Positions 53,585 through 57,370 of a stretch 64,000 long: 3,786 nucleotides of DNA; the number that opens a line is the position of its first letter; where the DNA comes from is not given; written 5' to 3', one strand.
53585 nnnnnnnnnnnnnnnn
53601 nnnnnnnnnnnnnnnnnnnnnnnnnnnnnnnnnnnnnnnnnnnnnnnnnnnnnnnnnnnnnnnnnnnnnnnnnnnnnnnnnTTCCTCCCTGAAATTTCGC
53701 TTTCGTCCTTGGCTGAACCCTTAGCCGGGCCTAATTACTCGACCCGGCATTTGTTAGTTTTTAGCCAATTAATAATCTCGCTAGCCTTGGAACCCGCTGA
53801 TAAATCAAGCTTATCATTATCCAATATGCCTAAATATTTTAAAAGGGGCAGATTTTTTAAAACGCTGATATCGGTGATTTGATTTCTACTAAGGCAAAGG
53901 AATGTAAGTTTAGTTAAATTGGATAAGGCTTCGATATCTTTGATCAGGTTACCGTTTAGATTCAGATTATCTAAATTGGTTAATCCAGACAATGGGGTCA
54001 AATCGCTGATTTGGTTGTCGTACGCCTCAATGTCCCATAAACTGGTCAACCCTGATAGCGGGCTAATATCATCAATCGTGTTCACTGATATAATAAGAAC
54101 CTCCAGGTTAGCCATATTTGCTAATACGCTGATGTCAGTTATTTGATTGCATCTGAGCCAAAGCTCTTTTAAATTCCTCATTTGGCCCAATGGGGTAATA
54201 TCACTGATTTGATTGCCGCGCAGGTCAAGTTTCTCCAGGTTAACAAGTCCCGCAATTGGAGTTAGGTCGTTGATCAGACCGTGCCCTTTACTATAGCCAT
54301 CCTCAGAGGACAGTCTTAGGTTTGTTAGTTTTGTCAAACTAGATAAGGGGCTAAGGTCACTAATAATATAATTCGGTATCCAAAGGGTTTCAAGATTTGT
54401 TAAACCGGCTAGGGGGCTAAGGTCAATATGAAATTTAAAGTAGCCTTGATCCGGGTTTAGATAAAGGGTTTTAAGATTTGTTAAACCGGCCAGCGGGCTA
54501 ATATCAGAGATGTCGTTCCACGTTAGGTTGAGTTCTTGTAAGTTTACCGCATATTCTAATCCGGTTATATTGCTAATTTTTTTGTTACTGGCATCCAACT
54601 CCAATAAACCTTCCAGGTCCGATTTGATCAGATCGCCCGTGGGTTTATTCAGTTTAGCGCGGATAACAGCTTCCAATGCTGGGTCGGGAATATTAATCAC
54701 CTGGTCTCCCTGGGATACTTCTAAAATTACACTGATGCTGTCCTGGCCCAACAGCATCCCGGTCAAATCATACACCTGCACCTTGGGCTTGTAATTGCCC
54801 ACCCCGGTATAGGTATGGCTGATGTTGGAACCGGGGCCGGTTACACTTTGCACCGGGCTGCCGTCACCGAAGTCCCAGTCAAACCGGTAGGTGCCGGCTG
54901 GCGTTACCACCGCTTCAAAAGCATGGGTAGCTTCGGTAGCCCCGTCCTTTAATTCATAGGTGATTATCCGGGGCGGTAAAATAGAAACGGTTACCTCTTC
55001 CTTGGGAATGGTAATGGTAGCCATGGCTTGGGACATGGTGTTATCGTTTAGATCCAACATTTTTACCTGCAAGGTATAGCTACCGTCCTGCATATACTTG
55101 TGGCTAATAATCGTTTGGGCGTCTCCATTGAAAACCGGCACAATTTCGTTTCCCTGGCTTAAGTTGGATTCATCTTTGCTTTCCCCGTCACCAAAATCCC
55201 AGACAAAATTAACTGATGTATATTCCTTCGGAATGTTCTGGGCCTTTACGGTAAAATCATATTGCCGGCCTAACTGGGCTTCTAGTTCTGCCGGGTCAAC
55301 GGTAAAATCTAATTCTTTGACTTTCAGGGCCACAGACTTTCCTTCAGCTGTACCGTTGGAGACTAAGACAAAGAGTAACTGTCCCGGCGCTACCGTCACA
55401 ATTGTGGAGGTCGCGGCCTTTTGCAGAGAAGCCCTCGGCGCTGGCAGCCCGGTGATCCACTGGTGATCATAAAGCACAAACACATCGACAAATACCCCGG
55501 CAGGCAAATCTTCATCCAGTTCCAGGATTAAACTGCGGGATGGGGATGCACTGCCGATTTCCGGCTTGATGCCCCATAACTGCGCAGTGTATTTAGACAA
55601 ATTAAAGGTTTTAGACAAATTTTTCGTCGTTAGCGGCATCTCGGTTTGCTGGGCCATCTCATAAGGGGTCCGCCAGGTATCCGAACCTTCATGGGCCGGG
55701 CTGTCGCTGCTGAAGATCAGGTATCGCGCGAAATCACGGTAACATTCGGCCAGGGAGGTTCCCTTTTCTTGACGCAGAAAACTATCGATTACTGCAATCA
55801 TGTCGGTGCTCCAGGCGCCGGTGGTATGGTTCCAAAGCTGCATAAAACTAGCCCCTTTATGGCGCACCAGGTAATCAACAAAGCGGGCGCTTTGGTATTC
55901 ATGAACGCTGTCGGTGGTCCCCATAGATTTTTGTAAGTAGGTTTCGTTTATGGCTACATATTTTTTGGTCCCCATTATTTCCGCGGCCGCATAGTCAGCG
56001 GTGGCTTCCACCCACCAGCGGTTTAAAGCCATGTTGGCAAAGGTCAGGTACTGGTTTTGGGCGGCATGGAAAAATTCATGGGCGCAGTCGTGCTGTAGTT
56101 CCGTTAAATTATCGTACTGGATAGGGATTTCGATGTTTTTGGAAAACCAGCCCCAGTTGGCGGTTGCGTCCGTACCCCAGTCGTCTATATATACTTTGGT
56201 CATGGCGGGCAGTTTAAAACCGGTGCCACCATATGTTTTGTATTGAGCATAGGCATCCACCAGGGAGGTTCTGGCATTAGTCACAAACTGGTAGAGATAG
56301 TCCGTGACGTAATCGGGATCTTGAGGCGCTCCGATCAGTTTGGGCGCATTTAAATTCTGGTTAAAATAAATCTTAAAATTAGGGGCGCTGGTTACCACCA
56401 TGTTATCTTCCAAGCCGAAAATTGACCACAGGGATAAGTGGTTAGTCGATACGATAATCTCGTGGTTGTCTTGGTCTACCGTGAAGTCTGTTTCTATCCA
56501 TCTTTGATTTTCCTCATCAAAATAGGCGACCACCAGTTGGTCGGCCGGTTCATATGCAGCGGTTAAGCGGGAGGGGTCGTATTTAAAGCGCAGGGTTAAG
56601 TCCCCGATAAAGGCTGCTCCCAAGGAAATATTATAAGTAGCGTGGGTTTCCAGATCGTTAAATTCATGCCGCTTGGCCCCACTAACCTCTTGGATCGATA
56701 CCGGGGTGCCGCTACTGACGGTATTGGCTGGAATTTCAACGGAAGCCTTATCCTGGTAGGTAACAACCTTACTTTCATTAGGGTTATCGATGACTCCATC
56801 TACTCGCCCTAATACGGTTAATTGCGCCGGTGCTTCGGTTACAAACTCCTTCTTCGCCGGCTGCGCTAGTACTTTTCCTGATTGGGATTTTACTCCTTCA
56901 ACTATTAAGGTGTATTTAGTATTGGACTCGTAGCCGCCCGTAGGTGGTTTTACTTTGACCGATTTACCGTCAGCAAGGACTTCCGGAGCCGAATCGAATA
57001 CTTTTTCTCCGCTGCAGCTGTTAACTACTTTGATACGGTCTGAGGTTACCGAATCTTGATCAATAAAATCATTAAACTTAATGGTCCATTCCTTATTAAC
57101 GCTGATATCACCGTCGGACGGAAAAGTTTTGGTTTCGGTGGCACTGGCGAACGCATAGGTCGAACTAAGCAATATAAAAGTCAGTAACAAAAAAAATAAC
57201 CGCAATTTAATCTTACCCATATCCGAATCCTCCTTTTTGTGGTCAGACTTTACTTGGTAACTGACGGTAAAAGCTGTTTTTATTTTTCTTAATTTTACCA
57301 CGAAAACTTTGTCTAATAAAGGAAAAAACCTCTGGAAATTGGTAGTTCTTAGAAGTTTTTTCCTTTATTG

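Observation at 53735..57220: Secreted protease of about 1160 aa combining Big_5, a thermolysin-spaced HExxH-x19-E site, two PKD domains and internalin-like LRRs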

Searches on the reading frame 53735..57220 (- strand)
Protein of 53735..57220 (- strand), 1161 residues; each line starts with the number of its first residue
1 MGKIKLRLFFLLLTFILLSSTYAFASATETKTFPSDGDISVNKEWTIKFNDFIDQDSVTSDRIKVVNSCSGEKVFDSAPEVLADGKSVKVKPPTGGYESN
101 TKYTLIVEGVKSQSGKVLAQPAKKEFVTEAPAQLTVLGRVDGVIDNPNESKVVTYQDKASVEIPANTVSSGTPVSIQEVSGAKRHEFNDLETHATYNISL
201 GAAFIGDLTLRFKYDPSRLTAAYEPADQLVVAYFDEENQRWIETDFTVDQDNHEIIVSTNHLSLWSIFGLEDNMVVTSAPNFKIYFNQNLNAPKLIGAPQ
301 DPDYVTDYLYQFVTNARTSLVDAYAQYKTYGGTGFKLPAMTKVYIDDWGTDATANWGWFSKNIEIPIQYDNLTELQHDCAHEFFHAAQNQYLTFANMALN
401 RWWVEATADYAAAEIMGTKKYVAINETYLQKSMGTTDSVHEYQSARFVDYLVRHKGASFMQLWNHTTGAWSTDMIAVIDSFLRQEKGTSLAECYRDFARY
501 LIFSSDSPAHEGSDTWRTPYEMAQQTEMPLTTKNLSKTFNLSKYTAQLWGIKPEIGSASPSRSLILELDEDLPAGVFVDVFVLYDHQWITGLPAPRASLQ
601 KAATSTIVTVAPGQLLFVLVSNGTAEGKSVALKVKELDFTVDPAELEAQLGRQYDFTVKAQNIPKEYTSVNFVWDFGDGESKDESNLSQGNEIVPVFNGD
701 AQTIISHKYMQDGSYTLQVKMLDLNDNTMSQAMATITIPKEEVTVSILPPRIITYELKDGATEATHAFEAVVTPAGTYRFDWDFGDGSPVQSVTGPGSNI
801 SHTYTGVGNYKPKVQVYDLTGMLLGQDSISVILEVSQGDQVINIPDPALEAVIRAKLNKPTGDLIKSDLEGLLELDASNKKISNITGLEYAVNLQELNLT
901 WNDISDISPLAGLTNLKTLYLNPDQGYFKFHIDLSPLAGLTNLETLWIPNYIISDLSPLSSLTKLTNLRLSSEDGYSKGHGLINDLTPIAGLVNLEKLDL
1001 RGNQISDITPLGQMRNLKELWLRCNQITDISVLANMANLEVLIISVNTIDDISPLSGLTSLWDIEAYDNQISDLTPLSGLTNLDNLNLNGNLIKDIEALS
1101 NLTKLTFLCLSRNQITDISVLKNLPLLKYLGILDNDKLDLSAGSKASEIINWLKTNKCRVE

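Call 3: search_protein_families(library=pfam, proteins=[window:53735-57220:-], max_evalue=1)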
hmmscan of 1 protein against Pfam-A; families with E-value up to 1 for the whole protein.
window:53735-57220:- (1161 aa): 16 families
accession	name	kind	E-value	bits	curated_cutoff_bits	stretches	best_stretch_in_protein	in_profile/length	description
PF12799.13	LRR_4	-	2.1e-37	126.7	27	7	994-1035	2-44/44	Leucine Rich repeats (2 copies)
PF00801.26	PKD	-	4.4e-15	55.9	23.5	2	639-721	2-65/80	PKD domain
PF13855.12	LRR_8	-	3.5e-13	49.5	27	3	1015-1071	1-61/61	Leucine rich repeat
PF18911.6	PKD_4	-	4.5e-13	49.5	27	2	774-823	30-75/85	PKD domain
PF23952.1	LRR_EndoS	-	1.4e-08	35.4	27.9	2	844-971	1-114/116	Endo-beta-N-acetylglucosaminidase EndoS LRR domain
PF13205.12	Big_5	-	1.4e-07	32.6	23.6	1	31-128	9-105/105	Bacterial Ig-like domain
PF14580.12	LRR_9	-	8.4e-06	25.9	30.5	3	992-1062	41-113/175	Leucine-rich repeat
PF23211.1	LRR_LRWD1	-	6.8e-05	23.1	28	2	1077-1153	38-114/190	Leucine-rich repeat and WD repeat-containing protein 1, LRR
PF00560.39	LRR_1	-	9.9e-05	22.2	20.6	0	994-1010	1-17/23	Leucine Rich Repeat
PF23598.1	LRR_14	-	0.00018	20.9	40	2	893-1063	71-243/353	Leucine-rich repeat region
PF13516.12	LRR_6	-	0.00047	20.4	23.4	2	893-906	4-17/24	Leucine Rich repeat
PF21031.3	WDR54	-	0.081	12.5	26.6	1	778-879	106-199/334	WDR54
PF19077.6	Big_13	-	0.098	13.6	27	1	700-738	61-100/102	Bacterial Ig-like domain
PF08329.16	ChitinaseA_N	-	0.099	12.8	21.2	1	653-734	27-104/133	Chitinase A, N-terminal domain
PF11825.13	Nuc_recep-AF1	-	0.28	11.7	27.3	0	1037-1068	78-107/114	Nuclear/hormone receptor activator site AF-1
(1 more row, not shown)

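Call 4: search_protein_families(library=ncbifam, proteins=[window:53735-57220:-], max_evalue=1)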
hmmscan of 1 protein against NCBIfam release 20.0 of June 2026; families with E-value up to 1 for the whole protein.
window:53735-57220:- (1161 aa): 7 families
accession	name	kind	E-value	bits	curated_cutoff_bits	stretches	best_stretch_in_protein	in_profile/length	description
NF033189.1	internalin_A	exception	6.3e-49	167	1600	2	983-1156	218-390/799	class 1 internalin InlA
NF033188.1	internalin_H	exception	1.3e-42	146.2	1050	2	983-1124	110-251/548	InlH/InlC2 family class 1 internalin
NF033190.2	inl_like_NEAT_1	exception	3.5e-36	124.8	1275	2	1014-1141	262-388/754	NEAT domain-containing leucine-rich repeat protein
NF045524.1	MXAN_6640_HExxH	subfamily_domain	3.2e-10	40.2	140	1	372-549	108-287/290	MXAN_6640 family putative metalloprotease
NF033186.1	internalin_K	exception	6.3e-09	34.8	1100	3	839-1019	40-213/604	class 1 internalin InlK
TIGR00864.1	PCC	subfamily_domain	2e-08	31.2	1861.4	1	669-818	981-1123/2700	polycystin cation channel protein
NF058578.1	CPR_pilus_PamR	equivalog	0.00037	19.5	300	1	776-821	179-227/297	pilus system RbmA-like protein PamR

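Call 17: find_encoding_contigs(protein=window:53735-57220:-, flank=3000, max_places=4)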
Protein window:53735-57220:- (1161 aa): no gene with exactly this product is on record in the collection.

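Call 65: list_cluster_members(proteins=[window:53735-57220:-, window:53735-57301:-, P0031])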
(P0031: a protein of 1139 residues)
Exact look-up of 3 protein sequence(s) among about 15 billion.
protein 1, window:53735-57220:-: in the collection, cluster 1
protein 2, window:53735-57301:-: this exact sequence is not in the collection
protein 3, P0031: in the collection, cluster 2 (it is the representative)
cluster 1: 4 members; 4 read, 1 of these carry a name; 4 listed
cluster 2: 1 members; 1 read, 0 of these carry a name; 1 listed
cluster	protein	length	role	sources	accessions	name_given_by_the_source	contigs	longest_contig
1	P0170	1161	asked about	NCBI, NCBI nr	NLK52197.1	MAG: PKD domain-containing protein [Syntrophomonadaceae bacterium] | PKD domain-containing protein [Syntrophomonadaceae bacterium]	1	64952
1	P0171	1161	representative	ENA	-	-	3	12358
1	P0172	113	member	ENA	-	-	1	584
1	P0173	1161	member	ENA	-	-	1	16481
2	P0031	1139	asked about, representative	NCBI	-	-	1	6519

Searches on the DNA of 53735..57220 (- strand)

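Call 16: search_dna_similar(query=window:53735-57220:-, collection=plasmids, mode=near, max_rows=5)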
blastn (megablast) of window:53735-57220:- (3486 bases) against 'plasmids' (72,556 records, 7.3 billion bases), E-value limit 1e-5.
No match.

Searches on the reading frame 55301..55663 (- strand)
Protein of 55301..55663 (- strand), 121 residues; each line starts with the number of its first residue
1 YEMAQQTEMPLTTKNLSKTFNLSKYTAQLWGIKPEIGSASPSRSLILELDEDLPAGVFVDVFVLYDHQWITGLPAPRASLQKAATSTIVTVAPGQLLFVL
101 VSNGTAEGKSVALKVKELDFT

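Call 35: search_protein_families(library=pfam, proteins=[window:55301-55663:-], max_evalue=10)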
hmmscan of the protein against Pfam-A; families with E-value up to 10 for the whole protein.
window:55301-55663:- (121 aa): 0 families
